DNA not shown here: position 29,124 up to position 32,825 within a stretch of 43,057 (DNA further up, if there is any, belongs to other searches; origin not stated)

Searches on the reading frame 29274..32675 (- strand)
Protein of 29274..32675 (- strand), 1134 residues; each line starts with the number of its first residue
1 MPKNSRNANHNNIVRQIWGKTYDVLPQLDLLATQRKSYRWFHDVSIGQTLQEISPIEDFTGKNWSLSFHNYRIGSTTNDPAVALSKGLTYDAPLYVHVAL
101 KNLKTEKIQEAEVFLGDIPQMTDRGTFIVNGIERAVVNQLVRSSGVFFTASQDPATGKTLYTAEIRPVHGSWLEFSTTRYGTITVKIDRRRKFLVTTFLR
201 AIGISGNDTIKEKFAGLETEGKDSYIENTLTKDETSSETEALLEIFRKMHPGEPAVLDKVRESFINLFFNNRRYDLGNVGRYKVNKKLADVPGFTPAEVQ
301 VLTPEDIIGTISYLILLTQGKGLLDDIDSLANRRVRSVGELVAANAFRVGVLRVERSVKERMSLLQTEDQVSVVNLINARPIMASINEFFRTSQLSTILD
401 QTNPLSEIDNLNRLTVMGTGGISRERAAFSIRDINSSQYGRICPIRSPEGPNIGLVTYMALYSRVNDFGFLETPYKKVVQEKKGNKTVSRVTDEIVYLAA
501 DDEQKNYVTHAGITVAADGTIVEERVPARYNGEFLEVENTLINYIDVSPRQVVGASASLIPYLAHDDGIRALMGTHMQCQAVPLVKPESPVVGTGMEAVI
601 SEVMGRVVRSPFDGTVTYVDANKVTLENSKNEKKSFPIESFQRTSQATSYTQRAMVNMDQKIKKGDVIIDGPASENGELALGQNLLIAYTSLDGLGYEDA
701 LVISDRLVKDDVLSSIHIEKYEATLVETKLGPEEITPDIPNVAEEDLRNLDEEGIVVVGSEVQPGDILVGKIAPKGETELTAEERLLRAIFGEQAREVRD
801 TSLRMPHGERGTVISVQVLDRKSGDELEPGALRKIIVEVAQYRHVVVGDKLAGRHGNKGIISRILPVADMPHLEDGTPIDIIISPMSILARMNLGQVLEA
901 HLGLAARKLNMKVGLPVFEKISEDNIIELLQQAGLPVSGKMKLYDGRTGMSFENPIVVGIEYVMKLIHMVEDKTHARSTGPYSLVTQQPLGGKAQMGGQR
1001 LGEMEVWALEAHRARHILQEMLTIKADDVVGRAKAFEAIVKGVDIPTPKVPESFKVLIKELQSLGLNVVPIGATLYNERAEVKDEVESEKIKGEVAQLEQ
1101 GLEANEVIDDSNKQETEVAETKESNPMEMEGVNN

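Call 17: search_protein_families(library=pfam, proteins=[window:29274-32675:-], max_evalue=0.001)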
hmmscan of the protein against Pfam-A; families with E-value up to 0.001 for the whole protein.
window:29274-32675:- (1134 aa): 6 families
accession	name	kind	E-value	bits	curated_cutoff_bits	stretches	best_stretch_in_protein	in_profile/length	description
PF00562.33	RNA_pol_Rpb2_6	-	2.3e-113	379.6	23.4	1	613-995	5-373/373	RNA polymerase Rpb2, domain 6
PF04561.19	RNA_pol_Rpb2_2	-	1.6e-23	83.8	21.7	1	144-336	3-190/190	RNA polymerase Rpb2, domain 2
PF04560.25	RNA_pol_Rpb2_7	-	2.8e-22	79.4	32.1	1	997-1068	1-82/87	RNA polymerase Rpb2, domain 7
PF04565.21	RNA_pol_Rpb2_3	-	4.5e-22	78.4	21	1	398-465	2-68/68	RNA polymerase Rpb2, domain 3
PF10385.14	RNA_pol_Rpb2_45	-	4.3e-17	62.3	28.2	1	475-548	1-66/66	RNA polymerase beta subunit external 1 domain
PF04563.20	RNA_pol_Rpb2_1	-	4.9e-14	52.8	28.2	1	58-382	35-201/203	RNA polymerase beta subunit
